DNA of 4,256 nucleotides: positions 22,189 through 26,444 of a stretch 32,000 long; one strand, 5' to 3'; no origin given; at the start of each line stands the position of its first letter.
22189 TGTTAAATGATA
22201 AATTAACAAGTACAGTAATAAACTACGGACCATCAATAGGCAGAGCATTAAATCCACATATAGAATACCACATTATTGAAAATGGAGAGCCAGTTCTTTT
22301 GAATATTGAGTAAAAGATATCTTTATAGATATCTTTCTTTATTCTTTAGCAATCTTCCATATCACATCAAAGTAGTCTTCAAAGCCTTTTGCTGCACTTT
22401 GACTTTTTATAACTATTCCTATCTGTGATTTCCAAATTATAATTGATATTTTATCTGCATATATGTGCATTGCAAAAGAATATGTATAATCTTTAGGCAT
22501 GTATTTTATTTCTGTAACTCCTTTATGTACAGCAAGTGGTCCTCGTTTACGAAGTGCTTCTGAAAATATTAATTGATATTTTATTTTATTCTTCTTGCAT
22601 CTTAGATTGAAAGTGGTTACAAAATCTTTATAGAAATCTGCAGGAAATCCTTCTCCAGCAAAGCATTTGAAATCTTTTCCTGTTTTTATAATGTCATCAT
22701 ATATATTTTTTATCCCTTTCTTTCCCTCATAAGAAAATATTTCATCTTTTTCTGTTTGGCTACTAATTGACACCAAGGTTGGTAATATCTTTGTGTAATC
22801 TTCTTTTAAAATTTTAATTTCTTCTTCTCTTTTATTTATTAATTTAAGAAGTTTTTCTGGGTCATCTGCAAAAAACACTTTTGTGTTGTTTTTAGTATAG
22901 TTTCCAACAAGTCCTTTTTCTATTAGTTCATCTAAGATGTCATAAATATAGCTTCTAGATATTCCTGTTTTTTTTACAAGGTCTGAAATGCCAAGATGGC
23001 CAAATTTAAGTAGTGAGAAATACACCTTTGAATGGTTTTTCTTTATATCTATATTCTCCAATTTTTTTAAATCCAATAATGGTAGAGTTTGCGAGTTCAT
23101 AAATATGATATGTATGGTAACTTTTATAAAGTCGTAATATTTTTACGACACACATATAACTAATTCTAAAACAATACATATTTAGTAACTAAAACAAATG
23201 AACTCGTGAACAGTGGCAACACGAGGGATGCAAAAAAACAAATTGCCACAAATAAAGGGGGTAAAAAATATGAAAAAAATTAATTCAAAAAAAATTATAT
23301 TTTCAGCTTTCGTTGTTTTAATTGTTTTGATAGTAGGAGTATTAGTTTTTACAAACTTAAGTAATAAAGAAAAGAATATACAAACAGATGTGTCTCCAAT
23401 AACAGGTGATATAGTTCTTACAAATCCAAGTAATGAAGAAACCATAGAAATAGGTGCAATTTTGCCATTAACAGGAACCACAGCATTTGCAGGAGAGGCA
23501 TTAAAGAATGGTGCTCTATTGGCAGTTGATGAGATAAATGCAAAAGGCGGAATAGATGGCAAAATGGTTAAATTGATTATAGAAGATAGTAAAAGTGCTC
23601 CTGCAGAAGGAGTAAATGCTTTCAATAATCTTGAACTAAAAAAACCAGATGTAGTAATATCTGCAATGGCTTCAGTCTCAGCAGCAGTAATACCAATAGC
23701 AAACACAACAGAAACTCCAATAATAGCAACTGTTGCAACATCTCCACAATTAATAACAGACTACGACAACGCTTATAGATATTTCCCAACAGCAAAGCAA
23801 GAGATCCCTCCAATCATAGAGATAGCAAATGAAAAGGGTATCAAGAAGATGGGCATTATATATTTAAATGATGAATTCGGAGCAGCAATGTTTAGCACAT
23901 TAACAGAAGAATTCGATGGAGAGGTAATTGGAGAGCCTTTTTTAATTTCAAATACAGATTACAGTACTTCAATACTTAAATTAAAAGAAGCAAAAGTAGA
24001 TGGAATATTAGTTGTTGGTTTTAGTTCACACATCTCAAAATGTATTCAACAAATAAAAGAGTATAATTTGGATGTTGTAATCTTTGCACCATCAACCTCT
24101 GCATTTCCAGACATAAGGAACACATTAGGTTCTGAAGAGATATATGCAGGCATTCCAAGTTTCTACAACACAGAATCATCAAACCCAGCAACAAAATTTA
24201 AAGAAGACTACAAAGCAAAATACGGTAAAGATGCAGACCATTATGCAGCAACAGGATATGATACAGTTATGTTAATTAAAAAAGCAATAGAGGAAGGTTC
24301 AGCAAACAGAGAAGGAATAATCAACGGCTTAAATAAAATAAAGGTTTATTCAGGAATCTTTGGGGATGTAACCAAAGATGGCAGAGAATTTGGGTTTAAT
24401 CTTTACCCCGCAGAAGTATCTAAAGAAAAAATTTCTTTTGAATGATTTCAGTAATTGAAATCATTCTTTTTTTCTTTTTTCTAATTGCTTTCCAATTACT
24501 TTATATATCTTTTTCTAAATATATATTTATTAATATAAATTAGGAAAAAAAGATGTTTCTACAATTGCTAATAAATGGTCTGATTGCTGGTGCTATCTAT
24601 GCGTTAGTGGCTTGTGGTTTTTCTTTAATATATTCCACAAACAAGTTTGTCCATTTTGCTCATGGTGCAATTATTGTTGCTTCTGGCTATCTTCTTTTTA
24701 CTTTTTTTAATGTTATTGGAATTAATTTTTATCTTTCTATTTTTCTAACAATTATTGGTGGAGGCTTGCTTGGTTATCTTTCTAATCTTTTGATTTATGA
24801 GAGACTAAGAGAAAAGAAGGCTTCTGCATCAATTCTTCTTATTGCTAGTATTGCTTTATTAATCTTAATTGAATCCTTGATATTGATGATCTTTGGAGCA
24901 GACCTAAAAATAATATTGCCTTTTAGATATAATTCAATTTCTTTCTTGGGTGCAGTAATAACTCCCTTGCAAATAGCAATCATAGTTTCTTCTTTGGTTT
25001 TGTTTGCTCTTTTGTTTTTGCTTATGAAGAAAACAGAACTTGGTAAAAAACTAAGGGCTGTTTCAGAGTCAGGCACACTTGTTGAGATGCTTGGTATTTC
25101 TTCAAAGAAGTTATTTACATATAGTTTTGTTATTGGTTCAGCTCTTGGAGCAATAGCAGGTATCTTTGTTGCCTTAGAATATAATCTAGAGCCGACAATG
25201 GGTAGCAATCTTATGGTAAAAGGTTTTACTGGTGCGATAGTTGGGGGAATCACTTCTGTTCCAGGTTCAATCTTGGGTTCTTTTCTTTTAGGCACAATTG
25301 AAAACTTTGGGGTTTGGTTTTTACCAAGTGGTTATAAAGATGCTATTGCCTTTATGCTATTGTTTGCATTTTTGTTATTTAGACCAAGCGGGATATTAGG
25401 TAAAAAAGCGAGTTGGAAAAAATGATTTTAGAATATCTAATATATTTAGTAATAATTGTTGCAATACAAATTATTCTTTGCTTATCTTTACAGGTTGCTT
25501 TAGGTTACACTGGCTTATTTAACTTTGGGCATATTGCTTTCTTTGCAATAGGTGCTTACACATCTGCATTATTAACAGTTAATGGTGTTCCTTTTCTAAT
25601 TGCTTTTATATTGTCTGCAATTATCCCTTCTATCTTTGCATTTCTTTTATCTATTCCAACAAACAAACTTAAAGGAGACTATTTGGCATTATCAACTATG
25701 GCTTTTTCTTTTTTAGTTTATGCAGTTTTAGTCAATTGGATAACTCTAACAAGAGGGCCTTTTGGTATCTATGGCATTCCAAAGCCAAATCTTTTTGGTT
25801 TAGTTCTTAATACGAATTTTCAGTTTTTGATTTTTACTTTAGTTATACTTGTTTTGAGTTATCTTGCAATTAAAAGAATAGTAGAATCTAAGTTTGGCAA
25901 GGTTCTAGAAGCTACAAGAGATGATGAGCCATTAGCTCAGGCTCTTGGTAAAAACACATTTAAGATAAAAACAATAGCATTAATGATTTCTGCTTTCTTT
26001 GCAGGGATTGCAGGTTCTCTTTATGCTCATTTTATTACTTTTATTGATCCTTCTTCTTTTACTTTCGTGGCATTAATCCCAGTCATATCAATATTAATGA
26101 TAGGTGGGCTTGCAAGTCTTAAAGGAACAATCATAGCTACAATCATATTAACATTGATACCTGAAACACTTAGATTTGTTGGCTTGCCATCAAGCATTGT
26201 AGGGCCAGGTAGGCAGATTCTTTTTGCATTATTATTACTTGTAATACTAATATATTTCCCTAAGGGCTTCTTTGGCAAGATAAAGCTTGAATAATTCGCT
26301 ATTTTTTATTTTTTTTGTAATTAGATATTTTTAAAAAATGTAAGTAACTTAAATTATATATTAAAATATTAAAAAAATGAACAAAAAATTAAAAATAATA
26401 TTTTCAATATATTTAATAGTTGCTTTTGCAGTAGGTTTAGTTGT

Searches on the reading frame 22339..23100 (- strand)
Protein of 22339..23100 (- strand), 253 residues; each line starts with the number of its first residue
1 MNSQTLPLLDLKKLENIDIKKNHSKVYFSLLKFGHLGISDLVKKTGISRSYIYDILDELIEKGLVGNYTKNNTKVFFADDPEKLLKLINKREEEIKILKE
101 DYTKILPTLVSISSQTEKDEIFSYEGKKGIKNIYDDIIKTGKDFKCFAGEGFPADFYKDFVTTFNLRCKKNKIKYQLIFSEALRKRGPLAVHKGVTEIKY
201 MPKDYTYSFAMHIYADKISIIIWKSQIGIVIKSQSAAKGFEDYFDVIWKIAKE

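Call 18: search_protein_families(library=pfam, proteins=[window:22339-23100:-], max_evalue=0.001)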
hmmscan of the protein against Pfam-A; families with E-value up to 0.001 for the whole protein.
window:22339-23100:- (253 aa): 3 families
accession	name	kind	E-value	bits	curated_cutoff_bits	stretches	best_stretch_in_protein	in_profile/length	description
PF01978.25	TrmB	-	3.2e-12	46.6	25.6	1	14-82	1-68/68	Sugar-specific transcriptional regulator TrmB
PF13412.12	HTH_24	-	0.00044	20.2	21.9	1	22-65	4-47/48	Winged helix-turn-helix DNA-binding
PF22194.2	F-93_WHD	-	0.00059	20.3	28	0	41-79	17-60/62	F-93, winged-helix domain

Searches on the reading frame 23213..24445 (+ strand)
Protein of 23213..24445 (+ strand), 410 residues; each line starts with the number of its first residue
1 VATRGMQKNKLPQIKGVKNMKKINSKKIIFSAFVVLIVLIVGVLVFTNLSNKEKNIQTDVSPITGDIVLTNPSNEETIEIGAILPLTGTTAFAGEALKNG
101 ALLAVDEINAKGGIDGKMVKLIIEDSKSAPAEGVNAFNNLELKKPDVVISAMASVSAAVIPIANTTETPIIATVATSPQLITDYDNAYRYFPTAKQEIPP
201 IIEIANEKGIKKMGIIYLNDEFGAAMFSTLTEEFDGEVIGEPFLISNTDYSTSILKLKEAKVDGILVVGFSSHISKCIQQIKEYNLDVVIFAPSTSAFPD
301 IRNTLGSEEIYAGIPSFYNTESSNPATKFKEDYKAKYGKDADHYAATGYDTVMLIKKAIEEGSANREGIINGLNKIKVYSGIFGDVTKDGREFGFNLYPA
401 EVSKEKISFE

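Call 18: search_protein_families(library=pfam, proteins=[window:23213-24445:+], max_evalue=0.001)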
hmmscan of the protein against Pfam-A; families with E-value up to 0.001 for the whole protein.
window:23213-24445:+ (410 aa): 3 families
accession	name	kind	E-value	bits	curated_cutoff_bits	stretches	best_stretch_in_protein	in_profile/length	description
PF13458.12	Peripla_BP_6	-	4.7e-55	188.1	31.7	1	77-402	1-338/343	Periplasmic binding protein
PF01094.35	ANF_receptor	-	3.5e-19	69.5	25.4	1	99-366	4-297/353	Receptor family ligand binding region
PF13433.12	Peripla_BP_5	-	1.6e-13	51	27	1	78-163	1-88/363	Periplasmic binding protein domain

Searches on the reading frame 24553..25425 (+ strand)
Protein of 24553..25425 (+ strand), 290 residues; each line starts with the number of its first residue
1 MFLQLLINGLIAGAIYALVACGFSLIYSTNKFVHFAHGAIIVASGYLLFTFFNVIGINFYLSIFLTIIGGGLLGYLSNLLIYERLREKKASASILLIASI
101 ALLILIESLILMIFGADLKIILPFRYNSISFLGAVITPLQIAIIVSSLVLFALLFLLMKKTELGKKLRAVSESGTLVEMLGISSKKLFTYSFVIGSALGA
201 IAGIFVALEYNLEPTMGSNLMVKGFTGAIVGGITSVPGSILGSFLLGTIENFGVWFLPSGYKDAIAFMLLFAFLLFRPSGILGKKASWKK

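Call 18: search_protein_families(library=pfam, proteins=[window:24553-25425:+], max_evalue=0.001)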
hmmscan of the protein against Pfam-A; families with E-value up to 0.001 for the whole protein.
window:24553-25425:+ (290 aa): 1 family
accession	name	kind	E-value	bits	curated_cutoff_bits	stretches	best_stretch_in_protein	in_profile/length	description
PF02653.21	BPD_transp_2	-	1.2e-33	116.8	26.8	1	6-274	2-269/269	Branched-chain amino acid transport system / permease component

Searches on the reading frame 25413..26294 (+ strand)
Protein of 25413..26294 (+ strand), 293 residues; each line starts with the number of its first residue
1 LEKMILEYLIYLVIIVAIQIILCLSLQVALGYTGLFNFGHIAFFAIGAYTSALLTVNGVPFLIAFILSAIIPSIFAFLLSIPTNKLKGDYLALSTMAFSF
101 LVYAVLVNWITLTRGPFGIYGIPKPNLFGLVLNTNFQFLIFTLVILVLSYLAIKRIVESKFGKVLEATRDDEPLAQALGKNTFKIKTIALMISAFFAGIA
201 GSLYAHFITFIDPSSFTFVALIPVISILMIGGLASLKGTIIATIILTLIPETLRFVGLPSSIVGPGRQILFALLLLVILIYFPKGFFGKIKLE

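Call 18: search_protein_families(library=pfam, proteins=[window:25413-26294:+], max_evalue=0.001)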
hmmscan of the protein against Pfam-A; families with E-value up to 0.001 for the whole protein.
window:25413-26294:+ (293 aa): 1 family
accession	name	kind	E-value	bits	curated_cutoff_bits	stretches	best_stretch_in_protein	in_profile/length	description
PF02653.21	BPD_transp_2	-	3.5e-44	151.4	26.8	1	9-278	2-268/269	Branched-chain amino acid transport system / permease component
